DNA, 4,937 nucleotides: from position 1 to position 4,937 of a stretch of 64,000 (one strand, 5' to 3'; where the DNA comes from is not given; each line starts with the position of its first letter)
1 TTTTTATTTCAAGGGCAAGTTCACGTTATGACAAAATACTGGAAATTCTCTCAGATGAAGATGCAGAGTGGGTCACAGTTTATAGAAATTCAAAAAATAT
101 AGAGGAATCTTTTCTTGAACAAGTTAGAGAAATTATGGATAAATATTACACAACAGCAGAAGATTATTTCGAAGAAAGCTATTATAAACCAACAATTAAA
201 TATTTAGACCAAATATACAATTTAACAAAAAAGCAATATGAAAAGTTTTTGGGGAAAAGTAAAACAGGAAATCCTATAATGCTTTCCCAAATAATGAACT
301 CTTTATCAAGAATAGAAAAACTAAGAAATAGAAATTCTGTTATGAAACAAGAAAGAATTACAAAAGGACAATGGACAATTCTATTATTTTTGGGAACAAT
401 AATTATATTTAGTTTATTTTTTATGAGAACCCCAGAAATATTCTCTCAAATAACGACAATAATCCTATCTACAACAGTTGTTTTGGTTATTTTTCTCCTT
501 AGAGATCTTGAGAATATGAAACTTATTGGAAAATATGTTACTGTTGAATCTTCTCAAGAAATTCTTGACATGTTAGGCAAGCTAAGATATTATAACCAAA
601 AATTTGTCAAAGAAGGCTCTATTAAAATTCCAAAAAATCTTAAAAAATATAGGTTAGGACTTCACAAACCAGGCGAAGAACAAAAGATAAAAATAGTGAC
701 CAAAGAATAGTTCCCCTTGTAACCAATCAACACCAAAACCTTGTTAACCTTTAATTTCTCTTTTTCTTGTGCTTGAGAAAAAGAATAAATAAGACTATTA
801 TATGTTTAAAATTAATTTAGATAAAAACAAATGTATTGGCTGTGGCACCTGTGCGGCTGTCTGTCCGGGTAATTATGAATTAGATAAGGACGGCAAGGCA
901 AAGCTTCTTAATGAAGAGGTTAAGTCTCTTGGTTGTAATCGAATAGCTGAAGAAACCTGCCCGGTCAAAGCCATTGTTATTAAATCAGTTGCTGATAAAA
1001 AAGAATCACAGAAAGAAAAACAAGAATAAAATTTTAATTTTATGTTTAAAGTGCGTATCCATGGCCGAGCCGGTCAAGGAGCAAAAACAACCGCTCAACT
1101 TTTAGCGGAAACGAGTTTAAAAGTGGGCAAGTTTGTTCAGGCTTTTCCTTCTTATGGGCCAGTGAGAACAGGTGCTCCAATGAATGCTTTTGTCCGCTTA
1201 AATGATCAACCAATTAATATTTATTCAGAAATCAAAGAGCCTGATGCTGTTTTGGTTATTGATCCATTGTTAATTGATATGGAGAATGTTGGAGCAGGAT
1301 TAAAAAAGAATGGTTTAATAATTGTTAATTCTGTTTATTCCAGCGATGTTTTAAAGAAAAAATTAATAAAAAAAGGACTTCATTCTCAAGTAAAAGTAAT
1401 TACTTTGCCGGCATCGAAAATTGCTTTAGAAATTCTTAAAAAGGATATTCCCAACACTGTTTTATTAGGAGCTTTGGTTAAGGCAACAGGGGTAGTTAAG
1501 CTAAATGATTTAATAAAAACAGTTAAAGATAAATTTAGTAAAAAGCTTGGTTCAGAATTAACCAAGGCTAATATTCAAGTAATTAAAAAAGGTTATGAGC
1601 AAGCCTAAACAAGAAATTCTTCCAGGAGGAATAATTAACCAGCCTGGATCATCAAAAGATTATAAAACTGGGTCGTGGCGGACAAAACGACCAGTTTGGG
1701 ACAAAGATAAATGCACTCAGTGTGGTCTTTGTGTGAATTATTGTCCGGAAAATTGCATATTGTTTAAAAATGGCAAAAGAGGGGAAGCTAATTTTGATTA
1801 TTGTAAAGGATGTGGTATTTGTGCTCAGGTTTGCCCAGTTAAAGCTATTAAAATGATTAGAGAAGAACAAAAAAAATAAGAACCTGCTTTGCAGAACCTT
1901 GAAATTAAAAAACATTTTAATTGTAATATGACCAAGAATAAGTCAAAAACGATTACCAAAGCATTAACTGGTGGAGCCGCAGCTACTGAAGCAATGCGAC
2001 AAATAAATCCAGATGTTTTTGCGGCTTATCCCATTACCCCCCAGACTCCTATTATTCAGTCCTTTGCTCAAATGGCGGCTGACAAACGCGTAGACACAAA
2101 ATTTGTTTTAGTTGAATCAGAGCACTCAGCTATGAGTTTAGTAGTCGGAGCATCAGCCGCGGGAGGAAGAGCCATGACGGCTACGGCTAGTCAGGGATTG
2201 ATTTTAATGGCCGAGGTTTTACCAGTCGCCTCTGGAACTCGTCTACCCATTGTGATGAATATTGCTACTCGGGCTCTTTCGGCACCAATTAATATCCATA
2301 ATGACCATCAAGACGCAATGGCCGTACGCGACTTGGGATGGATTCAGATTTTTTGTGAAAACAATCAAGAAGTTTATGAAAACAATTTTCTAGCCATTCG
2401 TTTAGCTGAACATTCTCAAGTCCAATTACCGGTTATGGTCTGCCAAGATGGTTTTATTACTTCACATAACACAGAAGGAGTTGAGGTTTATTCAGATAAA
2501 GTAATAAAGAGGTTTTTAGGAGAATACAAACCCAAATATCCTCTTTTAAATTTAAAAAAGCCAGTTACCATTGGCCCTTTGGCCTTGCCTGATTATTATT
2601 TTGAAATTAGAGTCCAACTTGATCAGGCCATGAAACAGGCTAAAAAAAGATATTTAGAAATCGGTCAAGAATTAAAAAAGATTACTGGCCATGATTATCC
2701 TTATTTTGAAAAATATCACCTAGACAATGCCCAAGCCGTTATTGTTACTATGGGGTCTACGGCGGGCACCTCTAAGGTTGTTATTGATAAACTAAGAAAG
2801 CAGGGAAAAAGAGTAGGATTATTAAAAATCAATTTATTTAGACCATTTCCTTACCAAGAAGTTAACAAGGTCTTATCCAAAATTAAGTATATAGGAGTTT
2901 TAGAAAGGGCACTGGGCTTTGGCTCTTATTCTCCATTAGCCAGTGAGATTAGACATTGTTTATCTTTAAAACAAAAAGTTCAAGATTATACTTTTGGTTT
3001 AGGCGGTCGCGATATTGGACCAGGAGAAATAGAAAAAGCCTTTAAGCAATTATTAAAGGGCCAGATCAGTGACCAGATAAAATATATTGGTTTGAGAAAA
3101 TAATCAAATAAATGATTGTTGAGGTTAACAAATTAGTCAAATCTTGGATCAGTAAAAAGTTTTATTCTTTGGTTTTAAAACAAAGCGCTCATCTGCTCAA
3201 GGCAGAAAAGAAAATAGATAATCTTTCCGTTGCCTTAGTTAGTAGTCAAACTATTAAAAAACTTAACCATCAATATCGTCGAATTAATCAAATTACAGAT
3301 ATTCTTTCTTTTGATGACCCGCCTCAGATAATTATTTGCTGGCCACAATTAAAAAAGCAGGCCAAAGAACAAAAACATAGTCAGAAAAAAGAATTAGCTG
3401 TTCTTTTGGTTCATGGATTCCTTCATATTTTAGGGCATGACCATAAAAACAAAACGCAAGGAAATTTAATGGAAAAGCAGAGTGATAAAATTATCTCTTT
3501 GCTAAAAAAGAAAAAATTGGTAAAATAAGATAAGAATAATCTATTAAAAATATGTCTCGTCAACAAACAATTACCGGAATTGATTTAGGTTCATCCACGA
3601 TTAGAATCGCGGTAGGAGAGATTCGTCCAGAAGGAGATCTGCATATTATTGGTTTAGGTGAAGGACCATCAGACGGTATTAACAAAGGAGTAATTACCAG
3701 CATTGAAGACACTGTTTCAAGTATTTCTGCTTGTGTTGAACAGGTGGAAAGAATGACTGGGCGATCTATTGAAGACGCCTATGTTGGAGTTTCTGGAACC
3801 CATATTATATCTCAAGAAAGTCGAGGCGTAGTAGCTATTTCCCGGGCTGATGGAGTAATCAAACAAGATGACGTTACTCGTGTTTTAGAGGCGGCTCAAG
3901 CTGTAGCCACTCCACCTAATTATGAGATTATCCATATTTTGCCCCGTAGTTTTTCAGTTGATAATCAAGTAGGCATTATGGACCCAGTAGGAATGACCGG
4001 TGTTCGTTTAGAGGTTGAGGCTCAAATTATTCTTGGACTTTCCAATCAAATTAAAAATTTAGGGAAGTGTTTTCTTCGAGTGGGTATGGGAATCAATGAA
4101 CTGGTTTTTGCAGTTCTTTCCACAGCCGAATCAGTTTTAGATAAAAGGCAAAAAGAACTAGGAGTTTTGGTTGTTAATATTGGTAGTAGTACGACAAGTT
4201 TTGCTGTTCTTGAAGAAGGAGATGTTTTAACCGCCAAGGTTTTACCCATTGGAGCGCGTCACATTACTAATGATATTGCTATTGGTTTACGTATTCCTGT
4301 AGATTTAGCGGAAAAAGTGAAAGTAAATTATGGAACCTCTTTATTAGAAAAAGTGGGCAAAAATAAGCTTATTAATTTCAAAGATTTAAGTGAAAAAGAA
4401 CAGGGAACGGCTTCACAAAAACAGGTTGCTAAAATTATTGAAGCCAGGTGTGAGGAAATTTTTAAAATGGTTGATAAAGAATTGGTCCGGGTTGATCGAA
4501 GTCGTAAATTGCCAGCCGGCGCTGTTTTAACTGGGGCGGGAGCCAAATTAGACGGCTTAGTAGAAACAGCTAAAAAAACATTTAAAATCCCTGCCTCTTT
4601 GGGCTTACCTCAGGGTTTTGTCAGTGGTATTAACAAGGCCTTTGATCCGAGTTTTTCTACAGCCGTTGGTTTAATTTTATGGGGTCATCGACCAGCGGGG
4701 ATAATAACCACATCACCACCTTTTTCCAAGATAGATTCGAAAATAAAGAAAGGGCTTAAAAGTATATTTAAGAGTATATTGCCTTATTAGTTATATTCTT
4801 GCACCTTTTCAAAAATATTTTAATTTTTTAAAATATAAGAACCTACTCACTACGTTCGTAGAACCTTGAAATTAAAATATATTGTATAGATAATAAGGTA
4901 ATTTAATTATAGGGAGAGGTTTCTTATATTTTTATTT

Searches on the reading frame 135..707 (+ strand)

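Call 42: search_protein_families(library=pfam, proteins=[window:135-707:+], max_evalue=0.001)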
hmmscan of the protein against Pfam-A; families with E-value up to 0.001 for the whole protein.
window:135-707:+ (191 aa): 1 family
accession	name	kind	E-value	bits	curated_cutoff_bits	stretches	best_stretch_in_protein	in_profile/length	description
PF14023.12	Bestrophin-like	-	3.2e-05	24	32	1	43-126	134-218/232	Bestrophin-like domain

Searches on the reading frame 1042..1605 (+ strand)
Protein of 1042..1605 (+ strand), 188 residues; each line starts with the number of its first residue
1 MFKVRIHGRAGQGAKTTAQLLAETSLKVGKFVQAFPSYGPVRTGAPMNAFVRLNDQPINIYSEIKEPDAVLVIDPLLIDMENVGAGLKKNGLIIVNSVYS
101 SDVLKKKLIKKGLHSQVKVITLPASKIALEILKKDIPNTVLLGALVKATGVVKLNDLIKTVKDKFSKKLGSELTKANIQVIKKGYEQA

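Call 42: search_protein_families(library=pfam, proteins=[window:1042-1605:+], max_evalue=0.001)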
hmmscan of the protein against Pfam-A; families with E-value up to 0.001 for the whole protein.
window:1042-1605:+ (188 aa): 1 family
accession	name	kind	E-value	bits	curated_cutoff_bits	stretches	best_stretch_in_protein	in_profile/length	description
PF01558.24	POR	-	7.3e-40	137.4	27.4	1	10-186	1-173/173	Pyruvate ferredoxin/flavodoxin oxidoreductase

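Call 82: find_encoding_contigs(protein=window:1042-1605:+, flank=10000, max_places=1)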
Protein window:1042-1605:+ (188 aa): 19 contigs read that carry it; 1 place shown.
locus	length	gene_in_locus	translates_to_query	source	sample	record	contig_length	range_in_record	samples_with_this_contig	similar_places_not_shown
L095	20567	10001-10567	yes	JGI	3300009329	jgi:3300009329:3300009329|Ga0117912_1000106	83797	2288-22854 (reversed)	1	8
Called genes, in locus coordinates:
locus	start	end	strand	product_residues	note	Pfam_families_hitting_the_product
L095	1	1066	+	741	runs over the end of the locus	PF01138:RNase_PH, PF03725:RNase_PH_C (faint), PF01138:RNase_PH, PF00013:KH_1, PF00575:S1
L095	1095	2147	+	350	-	PF01073:3Beta_HSD, PF01370:Epimerase, PF02719:Polysacc_synt_2 (faint), PF04321:RmlD_sub_bind (weak), PF16363:GDP_Man_Dehyd, PF07993:NAD_binding_4 (weak)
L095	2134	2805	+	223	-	PF00535:Glycos_transf_2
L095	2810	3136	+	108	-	PF10066:DUF2304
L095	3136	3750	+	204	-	PF10502:Peptidase_S26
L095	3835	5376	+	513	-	PF13393:tRNA-synt_His, PF00587:tRNA-synt_2b, PF13393:tRNA-synt_His (weak), PF03129:HGTP_anticodon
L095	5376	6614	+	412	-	PF00919:UPF0004, PF04055:Radical_SAM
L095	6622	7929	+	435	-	PF03477:ATP-cone, PF00485:PRK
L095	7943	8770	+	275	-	PF01048:PNP_UDP_1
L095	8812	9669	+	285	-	PF14023:Bestrophin-like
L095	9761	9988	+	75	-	PF12797:Fer4_2 (weak), PF12837:Fer4_6 (weak), PF12838:Fer4_7 (faint), PF13237:Fer4_10 (weak), PF00037:Fer4 (weak), PF13459:Fer4_15, PF14697:Fer4_21 (weak), PF13370:Fer4_13, +1 more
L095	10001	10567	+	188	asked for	PF01558:POR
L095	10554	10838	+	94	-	PF00037:Fer4, PF12797:Fer4_2 (weak), PF12837:Fer4_6, PF13237:Fer4_10 (weak), PF14697:Fer4_21, PF12838:Fer4_7, PF13187:Fer4_9 (weak), PF00037:Fer4, +2 more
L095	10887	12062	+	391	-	PF01855:POR_N, PF17147:PFOR_II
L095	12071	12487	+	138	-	PF02130:YbeY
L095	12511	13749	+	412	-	PF11104:PilM_2 (faint), PF02491:SHS2_FTSA, PF06723:MreB_Mbl, PF14450:FtsA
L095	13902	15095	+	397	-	PF00091:Tubulin, PF12327:FtsZ_C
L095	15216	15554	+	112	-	PF18908:DUF5663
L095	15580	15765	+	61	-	-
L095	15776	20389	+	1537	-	-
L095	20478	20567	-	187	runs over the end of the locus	-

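Call 83: search_protein_families(library=ncbifam, proteins=[L095:7943-8767:+], max_evalue=0.00001)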
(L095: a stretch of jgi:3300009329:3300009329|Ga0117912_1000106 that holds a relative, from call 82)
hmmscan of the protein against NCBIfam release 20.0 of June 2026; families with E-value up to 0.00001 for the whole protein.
L095:7943-8767:+ (275 aa): 9 families
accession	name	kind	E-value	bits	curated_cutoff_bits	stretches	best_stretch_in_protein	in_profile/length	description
TIGR01718.1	Uridine-psphlse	equivalog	8.9e-77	257.7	280.3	1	16-252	1-242/245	uridine phosphorylase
NF008383.0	PRK11178.1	equivalog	4.5e-59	199.8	262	1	17-230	7-223/254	uridine phosphorylase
NF004489.0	PRK05819.1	subfamily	8.7e-38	129.9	230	1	17-235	4-212/236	DeoD-type purine-nucleoside phosphorylase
TIGR00107.1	deoD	equivalog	1.5e-32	113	232.25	1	18-234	1-207/232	purine-nucleoside phosphorylase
NF009914.0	PRK13374.1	subfamily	3.4e-30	105.4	338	1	18-235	5-212/235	DeoD-type purine-nucleoside phosphorylase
NF005500.0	PRK07115.1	equivalog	6.6e-23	81.3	264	1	52-247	48-229/261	AMP nucleosidase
TIGR01721.1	AMN-like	hypoth_equivalog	2.5e-17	62.9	307.2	1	57-233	50-214/269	AMP nucleosidase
TIGR01719.1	euk_UDPppase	equivalog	5.5e-16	58.7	249.95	1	29-228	33-251/287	uridine phosphorylase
NF004079.0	PRK05584.1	equivalog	1.9e-08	34.1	169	1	50-226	25-196/232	5'-methylthioadenosine/adenosylhomocysteine nucleosidase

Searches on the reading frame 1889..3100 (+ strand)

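Call 42: search_protein_families(library=pfam, proteins=[window:1889-3100:+], max_evalue=0.001)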
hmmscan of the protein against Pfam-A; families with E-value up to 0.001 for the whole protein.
window:1889-3100:+ (404 aa): 3 families
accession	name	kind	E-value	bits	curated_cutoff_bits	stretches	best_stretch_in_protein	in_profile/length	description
PF01855.24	POR_N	-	1.9e-75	254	27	1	34-257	1-228/231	Pyruvate flavodoxin/ferredoxin oxidoreductase, thiamine diP-bdg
PF17147.9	PFOR_II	-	2.1e-27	95.9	27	1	281-381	1-102/102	Pyruvate:ferredoxin oxidoreductase core domain II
PF02780.25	Transketolase_C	-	0.0009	19.6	25.9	0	280-355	9-85/124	Transketolase, C-terminal domain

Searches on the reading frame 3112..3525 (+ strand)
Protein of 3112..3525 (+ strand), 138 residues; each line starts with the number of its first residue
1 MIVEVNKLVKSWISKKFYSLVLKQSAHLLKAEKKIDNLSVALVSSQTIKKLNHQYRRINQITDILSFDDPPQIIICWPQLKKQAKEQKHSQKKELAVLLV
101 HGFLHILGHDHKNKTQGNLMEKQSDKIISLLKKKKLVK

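Call 42: search_protein_families(library=pfam, proteins=[window:3112-3525:+], max_evalue=0.001)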
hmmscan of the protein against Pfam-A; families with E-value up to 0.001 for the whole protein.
window:3112-3525:+ (138 aa): 1 family
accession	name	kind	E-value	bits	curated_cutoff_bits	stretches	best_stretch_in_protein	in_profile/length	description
PF02130.23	YbeY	-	5.4e-29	101.1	25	1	16-129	9-127/129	Endoribonuclease YbeY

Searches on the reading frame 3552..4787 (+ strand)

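Call 42: search_protein_families(library=pfam, proteins=[window:3552-4787:+], max_evalue=0.001)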
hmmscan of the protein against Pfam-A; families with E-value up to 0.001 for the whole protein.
window:3552-4787:+ (412 aa): 4 families
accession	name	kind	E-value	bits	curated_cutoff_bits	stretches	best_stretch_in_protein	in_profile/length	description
PF14450.12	FtsA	-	2.3e-33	115.7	31.8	2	207-373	2-127/127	Cell division protein FtsA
PF02491.25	SHS2_FTSA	-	6.6e-29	100.5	25.4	1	82-160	1-78/79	SHS2 domain inserted in FTSA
PF06723.19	MreB_Mbl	-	5.5e-09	35.7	27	1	201-349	143-302/327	MreB/Mbl protein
PF11104.14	PilM_2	-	1.1e-05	25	27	0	191-259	168-236/340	Type IV pilus assembly protein PilM;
